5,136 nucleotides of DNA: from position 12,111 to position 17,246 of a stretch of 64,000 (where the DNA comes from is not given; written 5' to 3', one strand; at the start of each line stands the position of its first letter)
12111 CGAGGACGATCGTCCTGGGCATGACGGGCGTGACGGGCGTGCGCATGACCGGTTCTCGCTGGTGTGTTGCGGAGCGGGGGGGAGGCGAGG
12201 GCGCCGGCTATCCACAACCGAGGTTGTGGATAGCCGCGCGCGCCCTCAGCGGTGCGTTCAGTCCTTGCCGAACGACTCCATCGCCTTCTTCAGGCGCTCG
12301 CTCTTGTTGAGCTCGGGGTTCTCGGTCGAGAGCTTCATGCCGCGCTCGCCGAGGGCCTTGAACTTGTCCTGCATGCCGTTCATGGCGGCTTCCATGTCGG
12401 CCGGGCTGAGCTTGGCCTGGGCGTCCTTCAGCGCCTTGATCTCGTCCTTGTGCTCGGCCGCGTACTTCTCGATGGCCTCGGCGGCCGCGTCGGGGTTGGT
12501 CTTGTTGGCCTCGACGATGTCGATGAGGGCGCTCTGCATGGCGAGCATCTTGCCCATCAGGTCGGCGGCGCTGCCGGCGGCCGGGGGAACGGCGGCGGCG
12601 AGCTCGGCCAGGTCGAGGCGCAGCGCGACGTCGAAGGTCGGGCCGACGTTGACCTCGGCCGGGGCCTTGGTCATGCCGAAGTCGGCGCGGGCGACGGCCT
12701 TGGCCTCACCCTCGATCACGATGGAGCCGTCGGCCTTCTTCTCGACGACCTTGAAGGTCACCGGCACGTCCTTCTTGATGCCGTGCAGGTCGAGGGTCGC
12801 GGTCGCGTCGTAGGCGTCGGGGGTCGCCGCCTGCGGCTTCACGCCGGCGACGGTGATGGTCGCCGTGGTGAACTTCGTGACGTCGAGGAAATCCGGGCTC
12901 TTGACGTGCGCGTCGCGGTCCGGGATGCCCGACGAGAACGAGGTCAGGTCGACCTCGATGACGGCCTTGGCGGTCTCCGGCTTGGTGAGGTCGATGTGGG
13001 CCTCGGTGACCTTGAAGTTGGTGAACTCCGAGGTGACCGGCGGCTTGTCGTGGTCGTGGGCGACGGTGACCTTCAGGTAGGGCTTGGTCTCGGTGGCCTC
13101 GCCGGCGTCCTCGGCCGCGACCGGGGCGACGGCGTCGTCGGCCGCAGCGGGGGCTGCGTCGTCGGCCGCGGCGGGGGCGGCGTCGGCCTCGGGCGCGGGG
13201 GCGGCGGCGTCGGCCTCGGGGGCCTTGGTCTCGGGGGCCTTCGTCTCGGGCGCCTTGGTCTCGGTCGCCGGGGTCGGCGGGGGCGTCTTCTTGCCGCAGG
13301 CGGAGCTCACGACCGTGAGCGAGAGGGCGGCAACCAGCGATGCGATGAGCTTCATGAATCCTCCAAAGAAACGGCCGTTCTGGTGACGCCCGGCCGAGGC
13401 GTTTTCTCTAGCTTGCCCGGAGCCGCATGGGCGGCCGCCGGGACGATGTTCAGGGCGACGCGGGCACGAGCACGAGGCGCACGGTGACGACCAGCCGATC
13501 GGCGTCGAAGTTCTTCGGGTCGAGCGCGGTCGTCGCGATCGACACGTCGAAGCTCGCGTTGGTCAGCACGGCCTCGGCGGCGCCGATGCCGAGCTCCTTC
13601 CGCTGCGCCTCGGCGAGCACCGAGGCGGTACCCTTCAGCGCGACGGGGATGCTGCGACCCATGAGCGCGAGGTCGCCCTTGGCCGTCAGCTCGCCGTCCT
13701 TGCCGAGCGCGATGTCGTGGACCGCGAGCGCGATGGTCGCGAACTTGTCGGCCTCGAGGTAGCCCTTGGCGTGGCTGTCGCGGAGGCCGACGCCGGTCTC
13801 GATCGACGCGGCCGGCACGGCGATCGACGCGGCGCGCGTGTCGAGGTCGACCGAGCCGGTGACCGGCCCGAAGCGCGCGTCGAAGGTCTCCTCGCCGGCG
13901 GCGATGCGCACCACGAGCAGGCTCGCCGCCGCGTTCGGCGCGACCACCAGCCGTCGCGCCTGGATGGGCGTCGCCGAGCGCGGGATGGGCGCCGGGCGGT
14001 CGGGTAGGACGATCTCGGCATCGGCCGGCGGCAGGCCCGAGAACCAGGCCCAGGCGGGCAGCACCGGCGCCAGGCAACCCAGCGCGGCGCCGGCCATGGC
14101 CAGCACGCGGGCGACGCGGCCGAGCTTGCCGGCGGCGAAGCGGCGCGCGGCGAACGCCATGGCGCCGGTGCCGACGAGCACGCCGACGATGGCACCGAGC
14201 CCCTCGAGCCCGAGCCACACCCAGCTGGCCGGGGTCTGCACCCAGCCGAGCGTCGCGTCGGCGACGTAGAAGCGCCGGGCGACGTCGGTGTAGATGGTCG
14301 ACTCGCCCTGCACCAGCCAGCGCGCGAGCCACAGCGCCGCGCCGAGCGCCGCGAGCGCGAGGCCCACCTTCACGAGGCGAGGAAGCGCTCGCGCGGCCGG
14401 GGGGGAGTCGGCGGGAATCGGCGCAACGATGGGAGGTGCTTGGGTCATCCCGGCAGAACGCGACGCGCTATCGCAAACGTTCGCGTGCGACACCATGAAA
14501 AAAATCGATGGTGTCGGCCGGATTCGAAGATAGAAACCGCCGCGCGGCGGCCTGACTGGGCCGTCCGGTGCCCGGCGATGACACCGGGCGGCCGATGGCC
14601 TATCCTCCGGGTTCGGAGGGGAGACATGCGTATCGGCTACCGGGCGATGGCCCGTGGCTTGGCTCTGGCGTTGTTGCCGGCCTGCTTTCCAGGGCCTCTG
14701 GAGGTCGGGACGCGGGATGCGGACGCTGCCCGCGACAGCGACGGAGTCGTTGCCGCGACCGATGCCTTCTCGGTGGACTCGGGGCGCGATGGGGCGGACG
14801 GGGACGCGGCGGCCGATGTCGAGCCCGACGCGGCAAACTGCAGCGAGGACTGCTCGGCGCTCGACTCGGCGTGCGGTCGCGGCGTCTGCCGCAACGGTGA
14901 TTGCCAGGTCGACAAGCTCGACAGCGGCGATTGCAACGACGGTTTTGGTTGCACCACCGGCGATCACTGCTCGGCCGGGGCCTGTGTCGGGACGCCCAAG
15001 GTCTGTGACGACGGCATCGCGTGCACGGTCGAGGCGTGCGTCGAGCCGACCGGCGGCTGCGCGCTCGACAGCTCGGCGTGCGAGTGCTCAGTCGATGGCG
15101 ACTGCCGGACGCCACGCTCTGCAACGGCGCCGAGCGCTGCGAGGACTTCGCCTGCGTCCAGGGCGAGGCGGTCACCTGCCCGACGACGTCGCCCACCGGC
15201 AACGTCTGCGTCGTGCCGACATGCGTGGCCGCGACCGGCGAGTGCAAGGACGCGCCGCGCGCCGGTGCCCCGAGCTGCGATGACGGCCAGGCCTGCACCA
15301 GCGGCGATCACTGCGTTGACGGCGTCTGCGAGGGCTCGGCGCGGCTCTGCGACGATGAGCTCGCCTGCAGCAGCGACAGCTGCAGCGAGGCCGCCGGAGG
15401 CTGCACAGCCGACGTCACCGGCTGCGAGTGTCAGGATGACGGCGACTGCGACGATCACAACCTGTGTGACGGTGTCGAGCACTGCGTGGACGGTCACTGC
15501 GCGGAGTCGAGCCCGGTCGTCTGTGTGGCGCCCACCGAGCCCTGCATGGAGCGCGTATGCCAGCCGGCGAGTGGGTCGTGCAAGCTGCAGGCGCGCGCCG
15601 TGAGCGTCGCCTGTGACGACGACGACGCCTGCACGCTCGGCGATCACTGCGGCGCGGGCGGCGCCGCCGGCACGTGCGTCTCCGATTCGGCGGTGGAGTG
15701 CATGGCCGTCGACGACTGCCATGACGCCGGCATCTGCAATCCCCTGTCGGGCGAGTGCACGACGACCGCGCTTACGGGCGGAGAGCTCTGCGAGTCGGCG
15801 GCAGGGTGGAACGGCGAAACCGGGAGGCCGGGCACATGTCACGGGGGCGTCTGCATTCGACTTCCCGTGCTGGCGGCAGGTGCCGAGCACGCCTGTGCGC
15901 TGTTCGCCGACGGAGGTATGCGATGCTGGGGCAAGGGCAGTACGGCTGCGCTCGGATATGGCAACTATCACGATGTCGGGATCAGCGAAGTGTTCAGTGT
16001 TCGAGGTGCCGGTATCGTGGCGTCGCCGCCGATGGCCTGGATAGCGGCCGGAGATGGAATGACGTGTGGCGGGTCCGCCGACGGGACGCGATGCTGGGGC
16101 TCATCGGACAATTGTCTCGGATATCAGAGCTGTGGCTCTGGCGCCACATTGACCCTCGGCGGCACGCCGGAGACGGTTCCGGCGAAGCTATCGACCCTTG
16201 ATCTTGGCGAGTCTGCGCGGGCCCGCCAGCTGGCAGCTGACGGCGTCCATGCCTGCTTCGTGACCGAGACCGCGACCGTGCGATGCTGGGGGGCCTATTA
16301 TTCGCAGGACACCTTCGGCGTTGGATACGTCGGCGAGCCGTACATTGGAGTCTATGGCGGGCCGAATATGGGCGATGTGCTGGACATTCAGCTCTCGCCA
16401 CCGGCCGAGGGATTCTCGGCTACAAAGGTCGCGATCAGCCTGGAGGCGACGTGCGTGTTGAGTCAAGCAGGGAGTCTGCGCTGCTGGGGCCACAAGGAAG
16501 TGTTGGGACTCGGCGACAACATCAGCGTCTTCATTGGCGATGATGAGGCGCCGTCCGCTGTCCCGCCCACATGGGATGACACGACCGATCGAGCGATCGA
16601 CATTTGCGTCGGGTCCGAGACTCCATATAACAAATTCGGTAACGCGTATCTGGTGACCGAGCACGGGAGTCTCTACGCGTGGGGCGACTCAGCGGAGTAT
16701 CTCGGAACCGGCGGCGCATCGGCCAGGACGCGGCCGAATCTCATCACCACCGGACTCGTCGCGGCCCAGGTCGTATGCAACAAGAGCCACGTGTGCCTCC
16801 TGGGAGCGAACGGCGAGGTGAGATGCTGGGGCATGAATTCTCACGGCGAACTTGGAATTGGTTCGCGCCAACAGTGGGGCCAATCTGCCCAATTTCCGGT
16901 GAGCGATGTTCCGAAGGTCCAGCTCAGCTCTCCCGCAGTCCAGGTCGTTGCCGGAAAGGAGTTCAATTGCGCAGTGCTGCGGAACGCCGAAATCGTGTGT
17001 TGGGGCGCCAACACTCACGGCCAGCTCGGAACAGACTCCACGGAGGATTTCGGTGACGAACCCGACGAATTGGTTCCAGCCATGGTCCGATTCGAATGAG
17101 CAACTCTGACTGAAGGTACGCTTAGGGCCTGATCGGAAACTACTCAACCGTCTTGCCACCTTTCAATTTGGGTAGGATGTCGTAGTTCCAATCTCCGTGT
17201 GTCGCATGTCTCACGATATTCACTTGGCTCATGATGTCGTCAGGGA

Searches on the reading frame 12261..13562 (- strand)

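Call 13: search_protein_families(library=pfam, proteins=[window:12261-13562:-], max_evalue=0.01)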
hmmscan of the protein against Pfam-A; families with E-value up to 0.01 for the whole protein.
window:12261-13562:- (434 aa): 2 families
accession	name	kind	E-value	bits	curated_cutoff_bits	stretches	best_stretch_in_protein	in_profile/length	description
PF04264.18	YceI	-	3.7e-22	79.8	23.7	1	167-316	14-148/150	YceI-like domain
PF07949.17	YbbR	-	0.00021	22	22.3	1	229-286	21-74/81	YbbR-like protein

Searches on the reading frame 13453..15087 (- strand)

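Call 13: search_protein_families(library=pfam, proteins=[window:13453-15087:-], max_evalue=0.01)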
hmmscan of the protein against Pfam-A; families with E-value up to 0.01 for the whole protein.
window:13453-15087:- (545 aa): 1 family
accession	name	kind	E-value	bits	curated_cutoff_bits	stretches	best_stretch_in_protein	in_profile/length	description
PF04264.18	YceI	-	1.2e-11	45.6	23.7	1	398-517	18-132/150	YceI-like domain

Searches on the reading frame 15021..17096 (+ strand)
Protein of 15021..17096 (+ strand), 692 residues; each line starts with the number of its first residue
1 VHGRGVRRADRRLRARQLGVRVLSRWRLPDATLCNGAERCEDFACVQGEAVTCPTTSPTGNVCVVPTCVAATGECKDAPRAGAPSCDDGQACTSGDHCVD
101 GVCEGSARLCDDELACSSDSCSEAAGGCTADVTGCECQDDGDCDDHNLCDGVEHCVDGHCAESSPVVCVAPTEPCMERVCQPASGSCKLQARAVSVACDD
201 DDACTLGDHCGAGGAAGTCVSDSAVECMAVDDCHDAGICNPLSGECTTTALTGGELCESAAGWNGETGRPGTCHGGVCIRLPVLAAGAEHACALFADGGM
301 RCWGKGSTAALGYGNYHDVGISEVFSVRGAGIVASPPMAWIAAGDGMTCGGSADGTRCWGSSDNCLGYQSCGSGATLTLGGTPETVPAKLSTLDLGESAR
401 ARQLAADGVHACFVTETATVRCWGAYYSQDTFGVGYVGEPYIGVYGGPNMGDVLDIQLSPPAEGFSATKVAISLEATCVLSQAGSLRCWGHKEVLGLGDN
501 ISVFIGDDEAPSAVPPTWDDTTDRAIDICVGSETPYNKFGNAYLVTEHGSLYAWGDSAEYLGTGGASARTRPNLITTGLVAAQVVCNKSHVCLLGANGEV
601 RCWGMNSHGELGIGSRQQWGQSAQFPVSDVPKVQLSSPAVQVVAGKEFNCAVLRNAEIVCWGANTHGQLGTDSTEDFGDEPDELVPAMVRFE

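Call 13: search_protein_families(library=pfam, proteins=[window:15021-17096:+], max_evalue=0.01)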
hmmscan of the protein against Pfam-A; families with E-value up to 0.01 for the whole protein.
window:15021-17096:+ (692 aa): 3 families
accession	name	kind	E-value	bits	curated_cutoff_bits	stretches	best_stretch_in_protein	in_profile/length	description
PF25390.1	WD40_RLD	-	2.3e-38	132.9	150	2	343-682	38-343/363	RCC1-like domain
PF13540.12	RCC1_2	-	2.8e-27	94.2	22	3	582-609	2-29/30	Regulator of chromosome condensation (RCC1) repeat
PF00415.24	RCC1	-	3.5e-12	47.1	21.7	1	597-652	1-50/50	Regulator of chromosome condensation (RCC1) repeat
